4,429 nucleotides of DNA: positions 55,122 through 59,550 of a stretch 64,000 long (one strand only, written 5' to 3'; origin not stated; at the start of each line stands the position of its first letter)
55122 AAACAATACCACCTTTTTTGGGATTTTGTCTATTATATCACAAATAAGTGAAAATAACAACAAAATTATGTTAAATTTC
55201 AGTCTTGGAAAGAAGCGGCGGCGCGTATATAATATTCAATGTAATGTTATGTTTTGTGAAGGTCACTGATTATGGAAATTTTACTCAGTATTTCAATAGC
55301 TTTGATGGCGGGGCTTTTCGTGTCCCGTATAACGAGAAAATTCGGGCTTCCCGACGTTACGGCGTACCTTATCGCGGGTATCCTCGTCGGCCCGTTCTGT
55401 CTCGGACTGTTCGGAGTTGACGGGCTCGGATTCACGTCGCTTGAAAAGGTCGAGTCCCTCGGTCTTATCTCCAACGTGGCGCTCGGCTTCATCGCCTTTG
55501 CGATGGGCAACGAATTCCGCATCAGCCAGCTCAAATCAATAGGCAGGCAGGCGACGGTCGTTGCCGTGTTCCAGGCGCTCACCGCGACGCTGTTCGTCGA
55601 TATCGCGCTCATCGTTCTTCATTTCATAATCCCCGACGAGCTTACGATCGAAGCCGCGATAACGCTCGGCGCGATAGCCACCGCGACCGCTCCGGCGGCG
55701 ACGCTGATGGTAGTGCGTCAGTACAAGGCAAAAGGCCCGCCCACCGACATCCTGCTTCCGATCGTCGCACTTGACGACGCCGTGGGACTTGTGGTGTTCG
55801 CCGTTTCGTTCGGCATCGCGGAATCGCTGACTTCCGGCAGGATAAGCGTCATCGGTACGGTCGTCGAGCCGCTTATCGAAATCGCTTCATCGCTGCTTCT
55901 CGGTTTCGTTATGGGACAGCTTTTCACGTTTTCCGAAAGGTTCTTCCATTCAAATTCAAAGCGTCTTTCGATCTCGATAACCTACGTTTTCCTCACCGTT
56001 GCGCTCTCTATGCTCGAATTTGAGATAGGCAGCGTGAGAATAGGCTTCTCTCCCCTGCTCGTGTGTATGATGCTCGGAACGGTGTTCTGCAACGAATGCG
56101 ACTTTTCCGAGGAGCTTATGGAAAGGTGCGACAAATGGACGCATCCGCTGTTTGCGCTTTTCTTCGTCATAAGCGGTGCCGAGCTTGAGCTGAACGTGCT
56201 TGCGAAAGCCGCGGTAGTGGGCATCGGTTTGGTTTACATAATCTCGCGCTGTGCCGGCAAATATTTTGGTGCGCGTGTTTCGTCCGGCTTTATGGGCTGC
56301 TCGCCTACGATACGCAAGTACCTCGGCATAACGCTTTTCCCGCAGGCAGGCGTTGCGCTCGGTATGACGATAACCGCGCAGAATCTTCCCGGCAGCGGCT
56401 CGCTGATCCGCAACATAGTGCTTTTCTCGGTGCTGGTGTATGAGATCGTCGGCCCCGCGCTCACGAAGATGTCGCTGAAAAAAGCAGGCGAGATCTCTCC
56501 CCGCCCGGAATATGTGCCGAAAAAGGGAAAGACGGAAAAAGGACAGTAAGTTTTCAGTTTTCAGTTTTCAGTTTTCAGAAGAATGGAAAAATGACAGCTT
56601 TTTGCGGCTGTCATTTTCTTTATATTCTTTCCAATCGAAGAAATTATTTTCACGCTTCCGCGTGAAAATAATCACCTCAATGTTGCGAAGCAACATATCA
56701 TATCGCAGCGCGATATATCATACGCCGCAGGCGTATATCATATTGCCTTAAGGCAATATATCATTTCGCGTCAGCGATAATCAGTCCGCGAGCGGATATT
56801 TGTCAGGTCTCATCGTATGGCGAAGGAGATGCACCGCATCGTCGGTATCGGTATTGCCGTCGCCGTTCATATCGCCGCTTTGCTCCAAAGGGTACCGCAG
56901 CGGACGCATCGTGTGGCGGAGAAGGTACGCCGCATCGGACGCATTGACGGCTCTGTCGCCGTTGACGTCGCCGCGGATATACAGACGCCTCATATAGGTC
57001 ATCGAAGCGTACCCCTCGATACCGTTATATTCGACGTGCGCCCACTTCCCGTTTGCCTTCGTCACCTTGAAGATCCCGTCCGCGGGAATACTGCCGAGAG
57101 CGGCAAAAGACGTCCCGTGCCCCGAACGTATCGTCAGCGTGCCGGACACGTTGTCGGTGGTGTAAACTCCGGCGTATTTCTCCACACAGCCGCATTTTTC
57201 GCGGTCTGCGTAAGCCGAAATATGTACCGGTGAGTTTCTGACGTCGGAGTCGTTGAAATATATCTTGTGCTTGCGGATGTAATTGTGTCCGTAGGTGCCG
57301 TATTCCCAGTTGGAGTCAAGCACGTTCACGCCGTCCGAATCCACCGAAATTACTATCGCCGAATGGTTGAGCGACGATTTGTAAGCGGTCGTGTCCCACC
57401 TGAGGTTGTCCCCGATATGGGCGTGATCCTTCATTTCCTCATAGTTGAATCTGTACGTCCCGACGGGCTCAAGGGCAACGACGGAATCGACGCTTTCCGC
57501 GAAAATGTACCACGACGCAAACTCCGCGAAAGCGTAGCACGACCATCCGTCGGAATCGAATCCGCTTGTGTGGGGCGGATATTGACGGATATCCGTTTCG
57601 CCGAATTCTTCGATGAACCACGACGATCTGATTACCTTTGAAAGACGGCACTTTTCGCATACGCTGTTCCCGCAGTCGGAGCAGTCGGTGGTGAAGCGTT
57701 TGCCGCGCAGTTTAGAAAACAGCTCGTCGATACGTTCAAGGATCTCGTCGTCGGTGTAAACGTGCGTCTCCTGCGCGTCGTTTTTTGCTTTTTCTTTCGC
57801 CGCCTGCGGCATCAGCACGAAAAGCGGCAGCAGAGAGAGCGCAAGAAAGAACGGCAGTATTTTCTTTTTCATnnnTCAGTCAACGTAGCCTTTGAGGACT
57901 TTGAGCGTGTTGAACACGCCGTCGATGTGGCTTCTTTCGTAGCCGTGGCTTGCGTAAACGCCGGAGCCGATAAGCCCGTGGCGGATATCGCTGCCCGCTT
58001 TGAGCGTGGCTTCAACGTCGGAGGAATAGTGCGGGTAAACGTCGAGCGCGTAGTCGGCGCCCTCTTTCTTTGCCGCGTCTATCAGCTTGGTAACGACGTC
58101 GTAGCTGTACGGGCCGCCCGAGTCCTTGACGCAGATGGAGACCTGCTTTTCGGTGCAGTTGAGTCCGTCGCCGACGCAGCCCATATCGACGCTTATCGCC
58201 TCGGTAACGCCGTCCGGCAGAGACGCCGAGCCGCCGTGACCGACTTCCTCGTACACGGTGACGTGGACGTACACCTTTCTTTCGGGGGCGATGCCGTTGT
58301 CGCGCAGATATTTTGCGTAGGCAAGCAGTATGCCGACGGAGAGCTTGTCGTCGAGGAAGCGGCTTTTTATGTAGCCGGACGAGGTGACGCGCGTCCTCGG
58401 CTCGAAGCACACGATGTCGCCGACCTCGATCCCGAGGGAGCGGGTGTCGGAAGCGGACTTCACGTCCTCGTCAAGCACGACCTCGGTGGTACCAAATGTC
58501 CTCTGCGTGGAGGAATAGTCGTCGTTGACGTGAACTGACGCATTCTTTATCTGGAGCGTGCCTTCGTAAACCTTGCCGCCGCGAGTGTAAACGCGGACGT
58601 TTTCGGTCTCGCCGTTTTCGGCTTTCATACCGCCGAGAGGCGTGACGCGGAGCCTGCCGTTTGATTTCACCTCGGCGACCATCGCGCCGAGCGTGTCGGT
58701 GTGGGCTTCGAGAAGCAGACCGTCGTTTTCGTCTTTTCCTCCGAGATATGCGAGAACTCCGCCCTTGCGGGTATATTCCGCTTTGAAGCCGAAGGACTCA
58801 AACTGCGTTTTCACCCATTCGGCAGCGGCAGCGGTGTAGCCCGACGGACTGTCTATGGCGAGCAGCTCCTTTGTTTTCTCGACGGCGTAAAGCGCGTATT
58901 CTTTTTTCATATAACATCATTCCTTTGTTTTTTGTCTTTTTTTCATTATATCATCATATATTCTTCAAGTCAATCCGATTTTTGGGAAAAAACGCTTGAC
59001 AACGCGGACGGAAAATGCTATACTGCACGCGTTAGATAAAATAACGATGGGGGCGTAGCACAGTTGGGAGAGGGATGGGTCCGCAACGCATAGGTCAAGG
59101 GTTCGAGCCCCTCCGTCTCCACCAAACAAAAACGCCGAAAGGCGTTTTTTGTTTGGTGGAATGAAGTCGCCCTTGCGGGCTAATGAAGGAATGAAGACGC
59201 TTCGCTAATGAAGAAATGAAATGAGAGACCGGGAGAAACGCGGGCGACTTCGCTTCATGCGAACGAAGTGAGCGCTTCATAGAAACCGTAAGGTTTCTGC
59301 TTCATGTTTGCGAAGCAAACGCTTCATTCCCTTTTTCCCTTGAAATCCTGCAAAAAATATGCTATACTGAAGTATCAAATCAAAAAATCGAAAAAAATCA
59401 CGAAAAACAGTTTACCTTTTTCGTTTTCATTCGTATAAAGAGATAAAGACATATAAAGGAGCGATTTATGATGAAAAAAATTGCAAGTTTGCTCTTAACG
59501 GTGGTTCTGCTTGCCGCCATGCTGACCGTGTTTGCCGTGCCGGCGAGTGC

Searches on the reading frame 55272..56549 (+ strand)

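Call 13: search_protein_families(library=pfam, proteins=[window:55272-56549:+])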
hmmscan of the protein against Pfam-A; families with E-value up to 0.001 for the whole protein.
window:55272-56549:+ (425 aa): 1 family
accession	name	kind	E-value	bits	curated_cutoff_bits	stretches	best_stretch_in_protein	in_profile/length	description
PF00999.27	Na_H_Exchanger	-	1.7e-30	106.6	26.2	1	9-399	3-370/375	Sodium/hydrogen exchanger, transmembrane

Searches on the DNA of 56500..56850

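Call 11: search_rna_families(source=window, start=56500, end=56850, threshold=evalue, max_evalue=10, show_alignments=3)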
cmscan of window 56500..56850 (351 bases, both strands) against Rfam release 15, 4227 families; matches with E-value up to 10: 18.
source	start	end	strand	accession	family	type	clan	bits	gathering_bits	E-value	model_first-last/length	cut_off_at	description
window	56690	56766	-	RF01706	Gut-1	Gene; sRNA;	-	58.2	50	3.2e-11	1-77/77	no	Gut-1 RNA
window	56500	56623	+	RF04182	GibS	Gene; sRNA;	-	23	115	0.4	46-142/142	5'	GibS sRNA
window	56581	56706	-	RF01606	plasmodium_snoR31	Gene; snRNA; snoRNA; HACA-box;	-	19.4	60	3.4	1-145/145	no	small nucleolar RNA snoR31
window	56500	56528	-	RF04338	Plastid-psbJ-2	Cis-reg;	CL00152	17.4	65.6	0.52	1-29/144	3'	Plastid-psbJ-2 3UTR RNA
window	56637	56678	-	RF03816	MIR6297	Gene; miRNA;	-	16.6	114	2.2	1-107/107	no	MIR6297 microRNA precursor family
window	56598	56674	+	RF02256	adapt33_2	Gene; lncRNA;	-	16.4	60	5.1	1-71/71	no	Adaptive response 33 conserved region 2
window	56597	56661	-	RF00179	GAIT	Cis-reg;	-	16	37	3.8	1-71/71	no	GAIT element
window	56510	56647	-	RF01253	snR46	Gene; snRNA; snoRNA; HACA-box;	CL00021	15.8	43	0.86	1-197/197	no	Small nucleolar RNA snR46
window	56578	56630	+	RF00130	mir-192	Gene; miRNA;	-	15.5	54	0.87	1-76/76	no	mir-192/215 microRNA precursor family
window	56649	56714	-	RF03728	MIR1511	Gene; miRNA;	-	14.8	100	5.5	1-85/85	no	MIR1511 microRNA precursor family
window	56592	56668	+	RF01828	SprD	Gene; sRNA;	-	14.4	100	1.2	1-142/142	no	Small pathogenicity island RNA D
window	56629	56689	-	RF03802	MIR5649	Gene; miRNA;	-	14.4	100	5.6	1-101/101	no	MIR5649 microRNA precursor family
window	56634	56683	-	RF03640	mir-3747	Gene; miRNA;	-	14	63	6.6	1-67/67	no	mir-3747 microRNA precursor family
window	56526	56673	+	RF01462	rli26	Gene; sRNA;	-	13.8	100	8.9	1-188/188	no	Listeria sRNA rli26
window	56642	56748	-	RF01659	ceN86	Gene; snRNA; snoRNA; CD-box;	-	13.5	40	7.4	1-124/124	no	Caenorhabditis snoRNA ceN86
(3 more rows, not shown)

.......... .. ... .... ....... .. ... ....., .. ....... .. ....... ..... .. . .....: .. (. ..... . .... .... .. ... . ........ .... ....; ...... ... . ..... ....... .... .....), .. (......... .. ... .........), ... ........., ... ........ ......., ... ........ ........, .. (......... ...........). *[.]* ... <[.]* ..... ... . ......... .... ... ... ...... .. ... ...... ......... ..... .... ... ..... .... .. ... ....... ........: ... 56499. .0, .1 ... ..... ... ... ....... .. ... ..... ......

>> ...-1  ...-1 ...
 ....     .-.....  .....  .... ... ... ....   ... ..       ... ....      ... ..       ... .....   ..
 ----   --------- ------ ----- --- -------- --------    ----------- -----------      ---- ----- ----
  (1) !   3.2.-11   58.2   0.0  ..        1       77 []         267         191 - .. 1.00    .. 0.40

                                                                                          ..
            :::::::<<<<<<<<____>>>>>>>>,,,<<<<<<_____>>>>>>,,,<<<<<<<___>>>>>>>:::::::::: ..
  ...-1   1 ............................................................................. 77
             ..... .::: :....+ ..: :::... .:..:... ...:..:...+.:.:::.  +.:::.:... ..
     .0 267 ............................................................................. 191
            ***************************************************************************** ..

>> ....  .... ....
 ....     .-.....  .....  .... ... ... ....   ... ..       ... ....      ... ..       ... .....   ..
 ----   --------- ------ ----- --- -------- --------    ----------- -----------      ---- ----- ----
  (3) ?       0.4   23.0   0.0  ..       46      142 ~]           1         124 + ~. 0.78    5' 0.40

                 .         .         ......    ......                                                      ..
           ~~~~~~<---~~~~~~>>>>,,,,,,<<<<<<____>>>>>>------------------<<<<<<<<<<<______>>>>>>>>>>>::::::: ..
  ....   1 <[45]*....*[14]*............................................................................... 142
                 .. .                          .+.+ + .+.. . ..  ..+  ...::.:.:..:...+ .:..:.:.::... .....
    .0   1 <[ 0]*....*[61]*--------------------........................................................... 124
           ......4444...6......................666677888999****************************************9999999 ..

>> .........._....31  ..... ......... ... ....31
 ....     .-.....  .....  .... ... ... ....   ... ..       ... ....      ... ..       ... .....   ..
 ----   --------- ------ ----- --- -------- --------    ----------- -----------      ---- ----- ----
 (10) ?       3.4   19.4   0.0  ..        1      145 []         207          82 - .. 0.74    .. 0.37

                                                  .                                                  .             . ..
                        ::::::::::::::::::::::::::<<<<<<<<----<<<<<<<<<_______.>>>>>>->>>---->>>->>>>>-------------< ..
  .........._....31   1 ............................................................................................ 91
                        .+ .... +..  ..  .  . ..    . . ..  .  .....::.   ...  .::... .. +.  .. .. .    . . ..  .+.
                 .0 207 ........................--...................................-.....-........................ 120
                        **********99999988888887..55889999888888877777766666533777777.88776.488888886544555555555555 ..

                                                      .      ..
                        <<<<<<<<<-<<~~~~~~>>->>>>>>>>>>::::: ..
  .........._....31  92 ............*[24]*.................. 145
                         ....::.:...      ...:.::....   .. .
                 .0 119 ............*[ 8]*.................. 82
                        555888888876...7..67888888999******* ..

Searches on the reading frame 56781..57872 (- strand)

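Call 13: search_protein_families(library=pfam, proteins=[window:56781-57872:-])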
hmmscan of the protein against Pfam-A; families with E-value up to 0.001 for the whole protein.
window:56781-57872:- (363 aa): 2 families
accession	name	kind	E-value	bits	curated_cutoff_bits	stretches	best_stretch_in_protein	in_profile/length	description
PF08239.17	SH3_3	-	4.5e-08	33.6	27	1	245-293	2-52/54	Bacterial SH3 domain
PF00404.24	Dockerin_1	-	6.1e-08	33.2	22.9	1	301-349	2-52/57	Dockerin type I domain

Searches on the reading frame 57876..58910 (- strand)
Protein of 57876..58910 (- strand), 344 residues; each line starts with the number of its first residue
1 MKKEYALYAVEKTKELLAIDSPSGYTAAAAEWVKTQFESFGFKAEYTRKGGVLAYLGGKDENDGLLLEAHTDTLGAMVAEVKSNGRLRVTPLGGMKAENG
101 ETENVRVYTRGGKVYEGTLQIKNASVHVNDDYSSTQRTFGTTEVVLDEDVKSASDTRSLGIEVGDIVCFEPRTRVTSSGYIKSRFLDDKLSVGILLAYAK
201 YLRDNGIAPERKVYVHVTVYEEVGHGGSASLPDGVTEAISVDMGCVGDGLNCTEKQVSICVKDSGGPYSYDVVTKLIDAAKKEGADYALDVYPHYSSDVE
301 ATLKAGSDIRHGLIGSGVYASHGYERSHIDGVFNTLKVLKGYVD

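Call 52: search_protein_families(library=pfam, proteins=[window:57876-58910:-], max_evalue=0.01)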
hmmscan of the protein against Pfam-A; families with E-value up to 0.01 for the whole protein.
window:57876-58910:- (344 aa): 3 families
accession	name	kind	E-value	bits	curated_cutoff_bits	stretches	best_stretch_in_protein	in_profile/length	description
PF05343.19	Peptidase_M42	-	2.2e-69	234.2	23.2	1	50-337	1-291/292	M42 glutamyl aminopeptidase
PF01546.33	Peptidase_M20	-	2.6e-06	27.9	24.6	1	179-302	26-164/206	Peptidase family M20/M25/M40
PF04389.22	Peptidase_M28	-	5e-05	23.6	21.3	0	187-304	32-150/193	Peptidase family M28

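Call 53: find_homologous_proteins(query=window:57876-58910:-, max_evalue=1e-100)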
Query window:57876-58910:- (344 aa): 7995 proteins with E <= 1e-100 among 8000 candidates; the best 120 are listed.
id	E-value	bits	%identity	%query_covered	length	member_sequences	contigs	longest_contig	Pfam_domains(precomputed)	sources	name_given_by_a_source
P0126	1.2e-223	760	100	100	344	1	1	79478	PF01546.34,PF05343.20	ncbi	-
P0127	4.1e-221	751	99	100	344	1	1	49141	PF01546.34,PF05343.20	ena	-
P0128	1.3e-197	674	87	100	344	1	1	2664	PF01546.34,PF05343.20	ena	-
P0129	2.8e-195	666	87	100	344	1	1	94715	PF01546.34,PF05343.20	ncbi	-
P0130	6.3e-194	662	86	100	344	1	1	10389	PF05343.20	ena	-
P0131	6.5e-194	662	87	100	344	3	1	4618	PF01546.34,PF05343.20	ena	-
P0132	4.4e-193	659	86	100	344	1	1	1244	PF01546.34,PF05343.20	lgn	-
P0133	4.9e-178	610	78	100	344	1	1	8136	PF05343.20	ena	-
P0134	5.9e-178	610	79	100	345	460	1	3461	PF05343.20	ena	-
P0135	8.1e-178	609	78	100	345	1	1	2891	PF05343.20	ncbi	-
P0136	1.4e-177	608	77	100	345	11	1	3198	PF05343.20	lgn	-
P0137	1.5e-177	608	79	100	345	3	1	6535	PF05343.20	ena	-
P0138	5.4e-177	606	78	100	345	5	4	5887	PF05343.20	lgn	-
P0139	5.5e-177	606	78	100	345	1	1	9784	PF05343.20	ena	-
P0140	9.4e-177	606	79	100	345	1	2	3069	PF05343.20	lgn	-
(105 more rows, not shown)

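Call 54: find_encoding_contigs(protein=P0127, flank=10000, max_places=2)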
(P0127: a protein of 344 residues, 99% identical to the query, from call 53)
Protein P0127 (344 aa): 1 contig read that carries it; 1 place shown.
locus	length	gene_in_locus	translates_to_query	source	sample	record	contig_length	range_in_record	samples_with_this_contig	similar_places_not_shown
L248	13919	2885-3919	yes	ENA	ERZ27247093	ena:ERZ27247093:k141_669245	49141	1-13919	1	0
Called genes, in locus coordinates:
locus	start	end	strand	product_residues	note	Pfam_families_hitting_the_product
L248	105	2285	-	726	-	-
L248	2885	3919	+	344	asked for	PF05343:Peptidase_M42, PF01546:Peptidase_M20 (weak)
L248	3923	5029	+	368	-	PF08239:SH3_3, PF00404:Dockerin_1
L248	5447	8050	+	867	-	PF09479:Flg_new, PF00963:Cohesin (weak), PF00404:Dockerin_1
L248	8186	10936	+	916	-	PF09479:Flg_new, PF00404:Dockerin_1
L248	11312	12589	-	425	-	PF00999:Na_H_Exchanger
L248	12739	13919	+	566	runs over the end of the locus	PF00149:Metallophos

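Call 55: find_encoding_contigs(protein=P0129, flank=10000, max_places=2)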
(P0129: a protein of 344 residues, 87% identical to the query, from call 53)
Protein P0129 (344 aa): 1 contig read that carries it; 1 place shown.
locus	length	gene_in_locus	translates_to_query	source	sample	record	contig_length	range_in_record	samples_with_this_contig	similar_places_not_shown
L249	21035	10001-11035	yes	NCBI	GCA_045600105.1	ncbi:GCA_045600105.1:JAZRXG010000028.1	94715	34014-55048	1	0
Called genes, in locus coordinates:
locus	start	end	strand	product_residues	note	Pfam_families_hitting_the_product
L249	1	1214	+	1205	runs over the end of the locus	PF00091:Tubulin (faint), PF13809:Tubulin_2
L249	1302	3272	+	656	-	-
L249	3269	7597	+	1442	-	-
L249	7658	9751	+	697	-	-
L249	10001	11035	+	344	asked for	PF05343:Peptidase_M42, PF01546:Peptidase_M20 (weak)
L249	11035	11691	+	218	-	PF00404:Dockerin_1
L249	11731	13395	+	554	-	PF05257:CHAP, PF08239:SH3_3, PF00404:Dockerin_1 (weak)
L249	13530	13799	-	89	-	PF13560:HTH_31, PF12844:HTH_19, PF01381:HTH_3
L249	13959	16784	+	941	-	PF05257:CHAP, PF00963:Cohesin (weak), PF00404:Dockerin_1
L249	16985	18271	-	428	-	PF00999:Na_H_Exchanger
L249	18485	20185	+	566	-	PF00149:Metallophos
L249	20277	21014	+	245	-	PF13354:Beta-lactamase2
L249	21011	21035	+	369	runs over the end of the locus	PF00465:Fe-ADH (faint), PF13685:Fe-ADH_2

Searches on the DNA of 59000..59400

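Call 75: search_rna_families(source=window, start=59000, end=59400, threshold=evalue, max_evalue=1, show_alignments=2)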
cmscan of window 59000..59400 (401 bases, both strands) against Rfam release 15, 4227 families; matches with E-value up to 1: 2.
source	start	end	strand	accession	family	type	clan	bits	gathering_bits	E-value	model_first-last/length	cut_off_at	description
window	59049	59121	+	RF00005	tRNA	Gene; tRNA;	CL00001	31.2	29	9.1e-05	1-71/71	no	tRNA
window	59199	59284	+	RF00428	SNORA38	Gene; snRNA; snoRNA; HACA-box;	-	17.2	60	0.37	1-131/131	no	Small nucleolar RNA SNORA38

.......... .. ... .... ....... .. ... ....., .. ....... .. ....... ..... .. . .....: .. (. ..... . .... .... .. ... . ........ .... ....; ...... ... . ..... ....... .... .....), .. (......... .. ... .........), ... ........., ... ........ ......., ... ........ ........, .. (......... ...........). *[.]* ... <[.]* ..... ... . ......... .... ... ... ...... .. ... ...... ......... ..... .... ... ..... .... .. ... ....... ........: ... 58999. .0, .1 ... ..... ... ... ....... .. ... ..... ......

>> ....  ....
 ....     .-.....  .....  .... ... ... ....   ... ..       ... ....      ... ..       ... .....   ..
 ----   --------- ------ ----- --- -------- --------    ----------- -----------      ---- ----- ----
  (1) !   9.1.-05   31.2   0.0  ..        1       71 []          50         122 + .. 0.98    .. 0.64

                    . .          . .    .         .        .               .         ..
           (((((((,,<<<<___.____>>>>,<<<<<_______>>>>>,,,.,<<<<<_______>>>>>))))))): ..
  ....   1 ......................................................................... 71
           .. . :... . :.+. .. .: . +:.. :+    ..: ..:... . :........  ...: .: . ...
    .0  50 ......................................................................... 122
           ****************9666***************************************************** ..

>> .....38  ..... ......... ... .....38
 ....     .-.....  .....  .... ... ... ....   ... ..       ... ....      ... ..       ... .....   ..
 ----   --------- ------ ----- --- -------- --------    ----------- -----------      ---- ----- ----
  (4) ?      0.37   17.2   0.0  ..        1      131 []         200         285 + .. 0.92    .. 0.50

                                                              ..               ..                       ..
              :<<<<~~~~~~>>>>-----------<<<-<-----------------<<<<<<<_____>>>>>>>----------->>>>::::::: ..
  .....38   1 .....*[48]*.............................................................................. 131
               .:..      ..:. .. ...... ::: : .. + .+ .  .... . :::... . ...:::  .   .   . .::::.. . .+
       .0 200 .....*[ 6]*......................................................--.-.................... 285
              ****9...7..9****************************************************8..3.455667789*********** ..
